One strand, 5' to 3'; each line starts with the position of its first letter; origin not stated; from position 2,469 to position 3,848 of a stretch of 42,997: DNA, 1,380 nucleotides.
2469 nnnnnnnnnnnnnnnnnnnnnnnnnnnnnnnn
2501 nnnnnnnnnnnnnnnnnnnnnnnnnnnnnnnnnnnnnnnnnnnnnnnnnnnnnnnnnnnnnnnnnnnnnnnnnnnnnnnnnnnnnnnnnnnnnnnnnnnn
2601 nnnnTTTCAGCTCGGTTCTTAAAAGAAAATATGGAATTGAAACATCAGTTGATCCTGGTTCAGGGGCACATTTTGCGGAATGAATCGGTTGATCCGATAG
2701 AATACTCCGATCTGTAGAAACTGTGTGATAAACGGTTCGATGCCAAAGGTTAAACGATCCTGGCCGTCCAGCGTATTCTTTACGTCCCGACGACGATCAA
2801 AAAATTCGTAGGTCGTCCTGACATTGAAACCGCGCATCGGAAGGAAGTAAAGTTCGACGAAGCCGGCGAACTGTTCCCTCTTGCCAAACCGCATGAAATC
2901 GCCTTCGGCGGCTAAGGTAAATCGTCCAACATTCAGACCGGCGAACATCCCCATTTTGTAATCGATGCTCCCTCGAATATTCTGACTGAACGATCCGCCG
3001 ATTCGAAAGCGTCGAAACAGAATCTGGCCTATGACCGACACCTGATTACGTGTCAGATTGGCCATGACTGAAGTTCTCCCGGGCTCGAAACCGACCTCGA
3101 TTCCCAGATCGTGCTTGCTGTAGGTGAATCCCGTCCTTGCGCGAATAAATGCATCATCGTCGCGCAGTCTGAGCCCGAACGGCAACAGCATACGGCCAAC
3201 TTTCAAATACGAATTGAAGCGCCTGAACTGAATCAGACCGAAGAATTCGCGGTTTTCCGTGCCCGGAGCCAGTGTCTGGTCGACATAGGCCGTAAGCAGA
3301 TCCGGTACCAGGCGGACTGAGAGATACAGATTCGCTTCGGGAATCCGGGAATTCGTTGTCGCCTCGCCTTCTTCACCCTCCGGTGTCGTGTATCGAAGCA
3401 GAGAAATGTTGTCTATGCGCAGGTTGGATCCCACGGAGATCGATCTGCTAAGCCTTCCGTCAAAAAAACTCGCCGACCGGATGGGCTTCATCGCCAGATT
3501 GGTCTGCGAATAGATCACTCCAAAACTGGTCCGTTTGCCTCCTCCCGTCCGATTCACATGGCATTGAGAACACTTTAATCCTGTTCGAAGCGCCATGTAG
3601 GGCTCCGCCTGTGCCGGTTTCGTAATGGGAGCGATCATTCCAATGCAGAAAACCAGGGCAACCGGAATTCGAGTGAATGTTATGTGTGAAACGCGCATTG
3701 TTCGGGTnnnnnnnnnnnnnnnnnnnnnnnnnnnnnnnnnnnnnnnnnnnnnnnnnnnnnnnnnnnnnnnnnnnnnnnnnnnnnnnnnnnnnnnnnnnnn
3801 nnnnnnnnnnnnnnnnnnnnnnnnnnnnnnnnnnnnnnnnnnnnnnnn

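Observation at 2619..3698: Compact Cyc2-like fused cytochrome-porin (359 aa, single CSQCH next to the signal-peptide cleavage site)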

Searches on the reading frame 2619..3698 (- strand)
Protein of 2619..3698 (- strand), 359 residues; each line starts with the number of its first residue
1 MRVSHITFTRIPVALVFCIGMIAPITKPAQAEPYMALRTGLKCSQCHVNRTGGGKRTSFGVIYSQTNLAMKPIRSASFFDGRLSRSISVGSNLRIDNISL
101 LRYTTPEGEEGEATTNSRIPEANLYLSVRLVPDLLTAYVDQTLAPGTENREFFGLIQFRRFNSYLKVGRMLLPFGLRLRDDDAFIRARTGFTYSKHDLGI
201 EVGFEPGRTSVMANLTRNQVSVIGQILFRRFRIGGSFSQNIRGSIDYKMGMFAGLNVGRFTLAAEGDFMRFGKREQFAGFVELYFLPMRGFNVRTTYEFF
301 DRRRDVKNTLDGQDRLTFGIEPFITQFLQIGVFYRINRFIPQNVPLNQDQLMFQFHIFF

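Call 3: search_protein_families(library=pfam, proteins=[window:2619-3698:-], max_evalue=0.1)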
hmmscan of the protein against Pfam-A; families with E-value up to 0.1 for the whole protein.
window:2619-3698:- (359 aa): 0 families

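Call 4: search_protein_families(library=ncbifam, proteins=[window:2619-3698:-], max_evalue=0.1)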
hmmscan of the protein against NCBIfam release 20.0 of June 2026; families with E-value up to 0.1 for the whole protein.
window:2619-3698:- (359 aa): 0 families
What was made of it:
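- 2619..3698 (-): Gene for the 359-aa fused monohaem cytochrome-porin (stop codon 2619-2621). No Pfam or NCBIfam hit (calls 3, 4).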

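Call 5: find_homologous_proteins(query=window:2619-3698:-, max_evalue=0.001)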
Query window:2619-3698:- (359 aa): 285 proteins with E <= 0.001 among 1862 candidates; the best 120 are listed.
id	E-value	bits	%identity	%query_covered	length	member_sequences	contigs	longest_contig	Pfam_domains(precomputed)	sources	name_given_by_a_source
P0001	1.6e-212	723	90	100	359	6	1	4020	-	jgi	-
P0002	3.7e-144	498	62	96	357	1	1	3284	-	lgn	-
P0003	4.8e-144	498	63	97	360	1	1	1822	-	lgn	-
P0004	4.3e-141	488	63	93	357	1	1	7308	-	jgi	-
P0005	1.0e-140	487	62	96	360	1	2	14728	-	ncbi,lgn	ncbi:MAG: hypothetical protein ACE5IY_14125 [bacterium]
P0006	4.7e-140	485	64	92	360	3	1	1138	-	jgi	jgi:hypothetical protein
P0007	5.6e-140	485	63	94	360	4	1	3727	-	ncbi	-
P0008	9.2e-140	484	60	99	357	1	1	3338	-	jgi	-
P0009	9.7e-139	481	63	95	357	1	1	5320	-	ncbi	ncbi:MAG: hypothetical protein ACE5HI_03275 [bacterium]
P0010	1.1e-137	477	62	96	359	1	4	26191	-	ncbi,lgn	ncbi:MAG: hypothetical protein ACE5HS_11935 [bacterium]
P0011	6.1e-136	471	59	97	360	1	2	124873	-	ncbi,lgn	-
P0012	1.9e-135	470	60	97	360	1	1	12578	-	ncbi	ncbi:MAG: hypothetical protein ACE5IR_10115 [bacterium]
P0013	9.5e-135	467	63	92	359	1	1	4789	-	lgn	-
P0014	6.0e-134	465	60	97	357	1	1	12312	-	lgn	-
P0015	7.9e-134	464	63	92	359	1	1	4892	-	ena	-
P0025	8.9e-127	441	55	97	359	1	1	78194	-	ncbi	-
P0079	5.2e-92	327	49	97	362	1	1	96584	-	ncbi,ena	-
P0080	1.3e-91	326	45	95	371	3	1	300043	-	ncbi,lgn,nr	ncbi:MAG: hypothetical protein JWP91_2556 [Fibrobacteres bacterium]|nr:hypothetical protein [Fibroba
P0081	4.9e-88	314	47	92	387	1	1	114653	-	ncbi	ncbi:hypothetical protein ACFL5V_00900 [Fibrobacterota bacterium]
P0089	1.8e-80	289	46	93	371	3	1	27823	-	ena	-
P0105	6.8e-75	271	41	92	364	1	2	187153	-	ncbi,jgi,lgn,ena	-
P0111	4.9e-73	265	37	92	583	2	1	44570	-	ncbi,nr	ncbi:MAG: hypothetical protein HYW01_03780 [Deltaproteobacteria bacterium]|nr:hypothetical protein [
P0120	7.8e-68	247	40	96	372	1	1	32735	-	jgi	jgi:hypothetical protein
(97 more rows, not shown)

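Call 16: search_protein_representatives(protein=window:2619-3698:-)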
Query: 359 residues. Proteins with E-value up to 0.001 (for the whole library): 845; up to 1e-10: 419; up to 1e-30: 132. The best 150 are listed.
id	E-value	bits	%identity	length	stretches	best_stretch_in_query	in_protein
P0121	3.5e-90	319.2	46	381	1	13-359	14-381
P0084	2.2e-86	306.7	48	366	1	14-359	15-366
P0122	1.3e-83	297.6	44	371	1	15-359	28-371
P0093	7.6e-80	285.2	45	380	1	13-359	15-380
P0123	8.2e-78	278.5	45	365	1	25-359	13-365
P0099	1.7e-77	277.5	46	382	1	26-359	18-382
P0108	4.6e-75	269.5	47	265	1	101-359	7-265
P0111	1.6e-73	264.5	47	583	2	70-359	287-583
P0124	1.9e-71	257.6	46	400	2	112-359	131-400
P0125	2.7e-71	257.1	43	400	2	24-270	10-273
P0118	7.4e-70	252.4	45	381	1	25-359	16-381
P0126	6.1e-67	242.8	49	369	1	29-359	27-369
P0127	1.7e-65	238.0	46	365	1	25-359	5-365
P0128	2.1e-65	237.7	43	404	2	74-359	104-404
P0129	4.6e-64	233.3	45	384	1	30-359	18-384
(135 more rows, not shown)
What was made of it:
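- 2619..3698 (-): The family has 285 hits at 90% clustering and 845 clusters at 50% (calls 5, 16).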

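Call 17: predict_structure(alignment_id=A1)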
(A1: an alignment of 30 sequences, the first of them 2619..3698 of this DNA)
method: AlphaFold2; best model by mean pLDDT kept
length: 359 residues; sequences in the alignment: 30
mean_pLDDT: 78.8   pTM: 0.77
mean pLDDT of the five models: 78.8, 78.1, 76.9, 76.3, 74.8
residues with pLDDT >= 90: 123; 70-90: 153; 50-70: 20; < 50: 63
segments of 3 or more residues with pLDDT < 50: 1-8, 23-42, 47-78
pLDDT, mean of each block of 10 residues (from residue 1): 44 62 46 40 47 44 43 49 80 91 87 92 87 88 87 88 89 79 89 87 84 92 85 91 91 86 93 94 83 91 89 93 80 92 84 87
secondary structure, 60 per line:
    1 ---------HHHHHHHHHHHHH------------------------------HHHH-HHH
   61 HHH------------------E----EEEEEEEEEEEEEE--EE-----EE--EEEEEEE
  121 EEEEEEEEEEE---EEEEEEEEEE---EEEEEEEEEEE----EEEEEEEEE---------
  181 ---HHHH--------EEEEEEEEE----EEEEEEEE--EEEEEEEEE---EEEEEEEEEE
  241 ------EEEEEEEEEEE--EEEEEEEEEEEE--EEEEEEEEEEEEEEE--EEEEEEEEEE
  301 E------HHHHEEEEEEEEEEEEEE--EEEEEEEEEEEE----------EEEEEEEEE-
elements in order: H10-22 H53-56 H58-63 E87-100 E114-131 E135-144 E148-158 E163-171 H184-187 E196-204 E209-216 E219-227 E231-240 E247-257 E260-271 E274-288 E291-301 H308-311 E312-325 E328-339 E350-358
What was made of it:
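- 3441..3605 (-): Haem-binding segment plus linker, residues 32-86 (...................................). AF2 confidence here is low (call 17).
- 2622..3440 (-): 16-strand beta-barrel, residues 87-359. AF2 strands in call 17.
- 3114..3185 (-): Loop between strands 5 and 6 (residues 172-195, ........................). This is the L3-type constriction loop and the most conserved barrel element. Its position between strands 5 and 6 comes from call 17.
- Checked: Barrel: AlphaFold2 with a 30-sequence alignment gives mean pLDDT 78.8 and pTM 0.77, with block-mean pLDDT 79-94 for residues 81-359 and 16 beta-strands (call 17).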

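Call 19: search_solved_structures(query=A1, max_evalue=10)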
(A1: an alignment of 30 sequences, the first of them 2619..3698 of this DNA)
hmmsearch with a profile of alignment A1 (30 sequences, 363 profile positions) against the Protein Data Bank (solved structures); distinct sequences matched with E-value up to 10: 0.
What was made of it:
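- Tried and rejected: The family profile has no sequence match in PDB at E <= 10 (call 19).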

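Call 20: fold_search(model_id=the predicted structure, library=pdb)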
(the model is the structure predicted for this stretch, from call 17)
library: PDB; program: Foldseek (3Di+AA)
matches with E <= 10: 955; with E <= 0.001: 220
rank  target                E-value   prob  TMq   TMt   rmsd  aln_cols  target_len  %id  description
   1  2o4v_A                2.2e-12  1.00  0.58  0.51   5.8       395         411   12  An arginine ladder in OprP mediates phosphate specific transfer across the outer membrane (released 2006-12-26)
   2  3wi5                  1.5e-11  1.00  0.58  0.66   5.0       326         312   11  Crystal structure of the Loop 7 mutant PorB from Neisseria meningitidis serogroup B (released 2014-01-01)
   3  3wi4                  3.8e-11  1.00  0.57  0.65   4.9       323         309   11  Crystal structure of wild-type PorB from Neisseria meningitidis serogroup B (released 2014-01-01)
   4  6ehb_C                4.4e-11  1.00  0.55  0.61   5.0       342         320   11  OmpU, an outer membrane protein, of Vibrio cholerae (released 2018-04-25)
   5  6ehe                  4.7e-11  1.00  0.57  0.66   4.7       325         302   11  OmpTdeltaL8 (loop L8 deletion mutant of OmpT), an outer membrane protein of Vibrio cholerae (released 2018-04-25)
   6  6ehb_B                5.5e-11  1.00  0.54  0.61   5.3       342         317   11  OmpU, an outer membrane protein, of Vibrio cholerae (released 2018-04-25)
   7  4rjx                  6.4e-11  1.00  0.59  0.51   5.7       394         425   11  Crystal structure of the OprO mutant protein F62Y/D114Y (released 2015-10-21)
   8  6ehb_A                6.4e-11  1.00  0.55  0.61   5.2       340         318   11  OmpU, an outer membrane protein, of Vibrio cholerae (released 2018-04-25)
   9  5oyk                  8.4e-11  1.00  0.55  0.61   6.7       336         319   11  Outer-membrane expressed OmpT of Vibrio cholerae (released 2018-04-25)
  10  6ehc_A                1.0e-10  1.00  0.57  0.66   5.0       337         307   11  OmpUdeltaN (N-terminus deletion mutant of OmpU), outer membrane protein of Vibrio cholerae (released 2018-04-25)
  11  4rjw                  1.4e-10  1.00  0.60  0.51   5.6       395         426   11  Crystal structure of Pseudomonas aeruginosa OprO (released 2015-10-21)
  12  5mdo_A                1.5e-10  1.00  0.59  0.62   5.6       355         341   10  Crystal structure of in vitro folded Chitoporin VhChip from Vibrio harveyi (crystal form I) (released 2017-12-20)
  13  5onu_A                1.6e-10  1.00  0.57  0.63   4.8       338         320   11  Trimeric OmpU structure (released 2018-01-03)
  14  4kr8_C                1.6e-10  1.00  0.55  0.58   5.5       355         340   11  Salmonella typhi OmpF complex with Daunomycin (released 2014-05-28)
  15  6ehf                  1.7e-10  1.00  0.57  0.64   6.2       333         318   11  OmpT (in-vitro folded), an outer membrane protein Vibrio cholerae (trimer form) (released 2018-04-25)
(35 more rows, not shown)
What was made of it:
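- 2622..3440 (-): Foldseek matches to OprP, OprO, PorB and OmpU in call 20.
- Closest known: OprP/OprO and general 16-strand porins. Same: Best structural matches (Foldseek E 2e-12, TM about 0.58; call 20).
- Checked: Foldseek's top PDB match is OprP 2o4v (E 2e-12), followed by PorB, OmpU and OprO (call 20).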

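Call 38: find_encoding_contigs(protein=window:2619-3698:-, flank=10000, max_places=3)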
Protein window:2619-3698:- (359 aa): 2 contigs read that carry it; 2 places shown.
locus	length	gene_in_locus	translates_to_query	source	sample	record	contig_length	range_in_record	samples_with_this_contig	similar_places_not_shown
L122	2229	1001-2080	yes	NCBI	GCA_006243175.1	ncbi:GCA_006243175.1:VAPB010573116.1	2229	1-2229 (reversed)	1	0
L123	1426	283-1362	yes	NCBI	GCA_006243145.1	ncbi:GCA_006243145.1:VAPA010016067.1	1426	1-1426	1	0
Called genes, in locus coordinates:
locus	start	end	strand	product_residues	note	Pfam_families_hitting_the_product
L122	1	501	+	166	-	?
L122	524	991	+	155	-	PF13442:Cytochrome_CBB3 (weak)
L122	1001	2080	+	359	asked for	-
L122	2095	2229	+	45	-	?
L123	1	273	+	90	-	?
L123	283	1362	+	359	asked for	-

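Call 39: find_encoding_contigs(protein=P0011, flank=10000, max_places=2)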
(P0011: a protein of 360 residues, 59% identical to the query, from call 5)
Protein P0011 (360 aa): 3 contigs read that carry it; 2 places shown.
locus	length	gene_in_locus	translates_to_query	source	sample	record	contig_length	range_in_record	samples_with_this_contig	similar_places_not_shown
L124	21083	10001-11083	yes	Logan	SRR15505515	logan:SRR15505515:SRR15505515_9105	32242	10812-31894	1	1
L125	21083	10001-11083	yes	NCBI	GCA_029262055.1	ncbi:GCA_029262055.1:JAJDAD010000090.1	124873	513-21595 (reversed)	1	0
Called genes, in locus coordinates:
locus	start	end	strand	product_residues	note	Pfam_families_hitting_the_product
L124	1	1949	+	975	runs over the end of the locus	PF01436:NHL (faint)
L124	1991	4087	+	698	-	PF00691:OmpA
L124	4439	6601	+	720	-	-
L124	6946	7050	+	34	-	-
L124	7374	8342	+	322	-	PF13473:Cupredoxin_1 (faint), PF00127:Copper-bind (faint), PF06525:SoxE (faint)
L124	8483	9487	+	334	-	PF00034:Cytochrom_C, PF13442:Cytochrome_CBB3, PF00034:Cytochrom_C (weak)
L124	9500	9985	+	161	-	PF13442:Cytochrome_CBB3 (weak)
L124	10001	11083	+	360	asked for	-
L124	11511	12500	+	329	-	PF12974:Phosphonate-bd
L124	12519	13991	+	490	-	PF00672:HAMP (weak), PF00512:HisKA, PF02518:HATPase_c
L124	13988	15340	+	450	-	PF00072:Response_reg, PF00158:Sigma54_activat, PF14532:Sigma54_activ_2, PF07728:AAA_5 (weak), PF25601:AAA_lid_14, PF02954:HTH_8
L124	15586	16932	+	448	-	PF00072:Response_reg, PF00158:Sigma54_activat, PF14532:Sigma54_activ_2, PF25601:AAA_lid_14, PF02954:HTH_8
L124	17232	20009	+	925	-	PF22113:Mtrc-MtrF_II-IV_dom (faint), PF14522:Cytochrome_C7 (faint), PF14537:Cytochrom_c3_2 (faint), PF18962:Por_Secre_tail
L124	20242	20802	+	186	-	PF25601:AAA_lid_14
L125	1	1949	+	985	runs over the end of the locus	PF01436:NHL (faint)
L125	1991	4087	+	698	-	PF00691:OmpA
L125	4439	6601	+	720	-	-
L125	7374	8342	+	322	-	PF13473:Cupredoxin_1 (faint), PF00127:Copper-bind (faint), PF06525:SoxE (faint)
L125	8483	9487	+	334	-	PF00034:Cytochrom_C, PF13442:Cytochrome_CBB3, PF00034:Cytochrom_C (weak)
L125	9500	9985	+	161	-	PF13442:Cytochrome_CBB3 (weak)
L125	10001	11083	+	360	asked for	-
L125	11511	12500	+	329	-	PF12974:Phosphonate-bd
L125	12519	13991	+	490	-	PF00672:HAMP (weak), PF00512:HisKA, PF02518:HATPase_c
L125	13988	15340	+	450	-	PF00072:Response_reg, PF00158:Sigma54_activat, PF14532:Sigma54_activ_2, PF07728:AAA_5 (weak), PF25601:AAA_lid_14, PF02954:HTH_8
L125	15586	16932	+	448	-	PF00072:Response_reg, PF00158:Sigma54_activat, PF14532:Sigma54_activ_2, PF25601:AAA_lid_14, PF02954:HTH_8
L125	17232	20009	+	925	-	PF22113:Mtrc-MtrF_II-IV_dom (faint), PF14522:Cytochrome_C7 (faint), PF14537:Cytochrom_c3_2 (faint), PF18962:Por_Secre_tail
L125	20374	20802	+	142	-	PF25601:AAA_lid_14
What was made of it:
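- One such locus (L124/L125) encodes a large multihaem MtrC-like protein with a T9SS tail nearby (call 39).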

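Call 40: find_encoding_contigs(protein=P0080, flank=8000, max_places=1)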
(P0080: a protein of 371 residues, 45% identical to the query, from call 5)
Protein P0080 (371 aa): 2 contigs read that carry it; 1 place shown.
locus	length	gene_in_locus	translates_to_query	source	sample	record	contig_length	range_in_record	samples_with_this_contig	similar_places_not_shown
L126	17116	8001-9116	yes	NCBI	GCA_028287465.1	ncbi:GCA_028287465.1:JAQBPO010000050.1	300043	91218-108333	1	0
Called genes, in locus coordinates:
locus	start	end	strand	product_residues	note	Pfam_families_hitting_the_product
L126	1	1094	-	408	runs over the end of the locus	PF05940:NnrS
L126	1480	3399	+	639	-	PF01654:Cyt_bd_oxida_I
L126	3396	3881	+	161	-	PF00034:Cytochrom_C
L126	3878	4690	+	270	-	PF00034:Cytochrom_C, PF13442:Cytochrome_CBB3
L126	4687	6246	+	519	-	PF00034:Cytochrom_C, PF13442:Cytochrome_CBB3, PF00034:Cytochrom_C, PF09459:EB_dh (weak)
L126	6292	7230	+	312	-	PF00034:Cytochrom_C, PF13442:Cytochrome_CBB3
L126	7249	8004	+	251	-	-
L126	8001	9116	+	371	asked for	-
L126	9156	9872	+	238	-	PF13620:CarboxypepD_reg, PF13715:CarbopepD_reg_2 (weak)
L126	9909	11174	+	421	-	PF04055:Radical_SAM, PF13186:SPASM, PF08369:PCP_red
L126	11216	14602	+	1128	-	PF08369:PCP_red, PF00582:Usp, PF08369:PCP_red (weak), PF21349:RUBY_RBDX (weak), PF08369:PCP_red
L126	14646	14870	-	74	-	-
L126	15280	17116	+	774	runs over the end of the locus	PF07715:Plug, PF00593:TonB_dep_Rec_b-barrel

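Call 41: find_encoding_contigs(protein=P0105, flank=8000, max_places=1)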
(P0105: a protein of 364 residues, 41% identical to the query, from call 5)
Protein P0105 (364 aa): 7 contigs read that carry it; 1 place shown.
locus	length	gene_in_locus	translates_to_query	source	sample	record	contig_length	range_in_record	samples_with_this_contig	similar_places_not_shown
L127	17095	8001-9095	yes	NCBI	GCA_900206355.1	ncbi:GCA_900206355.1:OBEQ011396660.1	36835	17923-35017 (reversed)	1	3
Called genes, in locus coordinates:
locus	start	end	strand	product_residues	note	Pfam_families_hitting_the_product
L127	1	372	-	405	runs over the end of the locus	PF05940:NnrS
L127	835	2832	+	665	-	PF00034:Cytochrom_C (weak), PF01654:Cyt_bd_oxida_I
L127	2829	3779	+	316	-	PF00034:Cytochrom_C, PF13442:Cytochrome_CBB3 (faint), PF00034:Cytochrom_C (weak)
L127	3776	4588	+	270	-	PF00034:Cytochrom_C, PF13442:Cytochrome_CBB3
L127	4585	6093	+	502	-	PF00034:Cytochrom_C, PF13442:Cytochrome_CBB3, PF00034:Cytochrom_C, PF13442:Cytochrome_CBB3, PF09459:EB_dh (faint)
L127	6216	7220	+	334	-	PF13442:Cytochrome_CBB3, PF00034:Cytochrom_C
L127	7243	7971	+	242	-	-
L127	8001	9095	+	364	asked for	-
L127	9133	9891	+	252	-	PF14686:fn3_3 (weak), PF13620:CarboxypepD_reg (weak), PF13715:CarbopepD_reg_2 (faint)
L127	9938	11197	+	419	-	PF04055:Radical_SAM, PF13186:SPASM (weak), PF08369:PCP_red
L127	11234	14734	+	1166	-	PF08369:PCP_red, PF00582:Usp, PF08369:PCP_red (weak), PF21349:RUBY_RBDX (weak), PF08369:PCP_red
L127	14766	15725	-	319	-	PF00034:Cytochrom_C (faint), PF13442:Cytochrome_CBB3 (faint)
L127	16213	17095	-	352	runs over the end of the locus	PF04055:Radical_SAM, PF16199:Radical_SAM_C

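Call 42: find_encoding_contigs(protein=P0111, flank=8000, max_places=1)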
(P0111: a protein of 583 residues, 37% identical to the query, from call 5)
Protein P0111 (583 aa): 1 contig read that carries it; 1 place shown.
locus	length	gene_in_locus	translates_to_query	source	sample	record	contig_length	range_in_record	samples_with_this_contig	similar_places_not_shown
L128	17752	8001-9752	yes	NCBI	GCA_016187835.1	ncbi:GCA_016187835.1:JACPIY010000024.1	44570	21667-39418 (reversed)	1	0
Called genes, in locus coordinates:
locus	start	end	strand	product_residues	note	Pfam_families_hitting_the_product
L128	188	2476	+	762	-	PF02743:dCache_1, PF21623:HK_sensor_dom_bact, PF00672:HAMP, PF08448:PAS_4 (weak), PF00512:HisKA (weak), PF02518:HATPase_c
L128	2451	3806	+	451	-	PF00072:Response_reg, PF00158:Sigma54_activat, PF14532:Sigma54_activ_2, PF07724:AAA_2 (weak), PF07728:AAA_5 (weak), PF25601:AAA_lid_14, PF02954:HTH_8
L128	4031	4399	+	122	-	PF00072:Response_reg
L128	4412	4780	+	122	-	-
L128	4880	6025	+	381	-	PF09459:EB_dh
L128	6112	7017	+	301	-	PF10609:ParA, PF13614:AAA_31 (weak), PF01656:CbiA, PF10609:ParA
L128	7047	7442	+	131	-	PF08369:PCP_red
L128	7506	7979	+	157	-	-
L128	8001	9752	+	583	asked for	-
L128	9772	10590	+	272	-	PF13442:Cytochrome_CBB3, PF00034:Cytochrom_C, PF13442:Cytochrome_CBB3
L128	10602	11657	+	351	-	PF00582:Usp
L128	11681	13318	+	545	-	PF01654:Cyt_bd_oxida_I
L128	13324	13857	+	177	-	PF00034:Cytochrom_C (weak)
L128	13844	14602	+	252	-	PF13442:Cytochrome_CBB3 (weak)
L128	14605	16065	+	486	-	PF00034:Cytochrom_C, PF13442:Cytochrome_CBB3, PF09459:EB_dh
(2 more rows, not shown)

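Call 47: find_encoding_contigs(protein=P0081, flank=9000, max_places=1)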
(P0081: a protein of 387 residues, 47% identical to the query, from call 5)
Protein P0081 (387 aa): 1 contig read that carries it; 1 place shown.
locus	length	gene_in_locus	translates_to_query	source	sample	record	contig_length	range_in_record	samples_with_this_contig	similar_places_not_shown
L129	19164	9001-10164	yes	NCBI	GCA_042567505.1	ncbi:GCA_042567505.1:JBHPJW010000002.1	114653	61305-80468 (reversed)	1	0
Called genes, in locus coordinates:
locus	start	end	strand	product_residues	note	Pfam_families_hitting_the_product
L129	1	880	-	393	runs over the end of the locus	PF05140:ResB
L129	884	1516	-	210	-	-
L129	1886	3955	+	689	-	PF01654:Cyt_bd_oxida_I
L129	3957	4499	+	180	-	-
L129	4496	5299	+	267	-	PF00034:Cytochrom_C (weak), PF13442:Cytochrome_CBB3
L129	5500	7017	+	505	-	PF00034:Cytochrom_C, PF13442:Cytochrome_CBB3, PF00034:Cytochrom_C, PF13442:Cytochrome_CBB3 (weak), PF09459:EB_dh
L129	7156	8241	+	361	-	PF13442:Cytochrome_CBB3, PF00034:Cytochrom_C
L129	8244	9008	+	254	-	-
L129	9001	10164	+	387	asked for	-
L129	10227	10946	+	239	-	PF13620:CarboxypepD_reg (weak), PF13715:CarbopepD_reg_2 (weak), PF14686:fn3_3 (weak)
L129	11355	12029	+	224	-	PF12225:DUF5981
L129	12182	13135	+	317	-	PF02219:MTHFR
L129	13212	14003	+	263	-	PF10609:ParA, PF20720:nSTAND3 (weak), PF00142:Fer4_NifH (weak), PF01656:CbiA, PF02374:ArsA_ATPase, PF06564:CBP_BcsQ (faint), PF13500:AAA_26 (faint), PF13614:AAA_31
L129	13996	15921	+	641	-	PF03063:Prismane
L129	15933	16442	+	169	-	PF12797:Fer4_2 (faint), PF13247:Fer4_11, PF12838:Fer4_7, PF13237:Fer4_10 (weak), PF25160:LdpA_Fe-S-bd, PF12837:Fer4_6 (weak), PF00037:Fer4 (weak), PF13187:Fer4_9 (weak), +1 more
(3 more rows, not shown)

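Call 48: find_encoding_contigs(protein=P0079, flank=9000, max_places=1)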
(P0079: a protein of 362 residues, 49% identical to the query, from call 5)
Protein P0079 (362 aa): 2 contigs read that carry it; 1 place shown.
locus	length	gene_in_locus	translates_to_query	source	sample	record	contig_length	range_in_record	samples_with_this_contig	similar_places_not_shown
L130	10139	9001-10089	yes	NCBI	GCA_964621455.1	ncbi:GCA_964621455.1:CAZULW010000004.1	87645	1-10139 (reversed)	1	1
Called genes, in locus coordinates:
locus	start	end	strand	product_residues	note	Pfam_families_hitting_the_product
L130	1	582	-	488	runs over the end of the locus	PF27537:HoxH, PF00374:NiFeSe_Hases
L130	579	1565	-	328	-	PF01058:Oxidored_q6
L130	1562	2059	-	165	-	PF02662:FlpD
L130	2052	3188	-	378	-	PF00037:Fer4 (faint), PF12797:Fer4_2 (faint), PF13484:Fer4_16 (faint), PF13237:Fer4_10, PF14697:Fer4_21, PF12838:Fer4_7, PF13187:Fer4_9, PF12837:Fer4_6 (weak), +1 more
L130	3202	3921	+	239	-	-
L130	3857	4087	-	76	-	PF14691:Fer4_20 (weak)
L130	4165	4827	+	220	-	-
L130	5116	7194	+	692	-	-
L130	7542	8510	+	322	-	PF00034:Cytochrom_C, PF13442:Cytochrome_CBB3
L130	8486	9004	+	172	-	-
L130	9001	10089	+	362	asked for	-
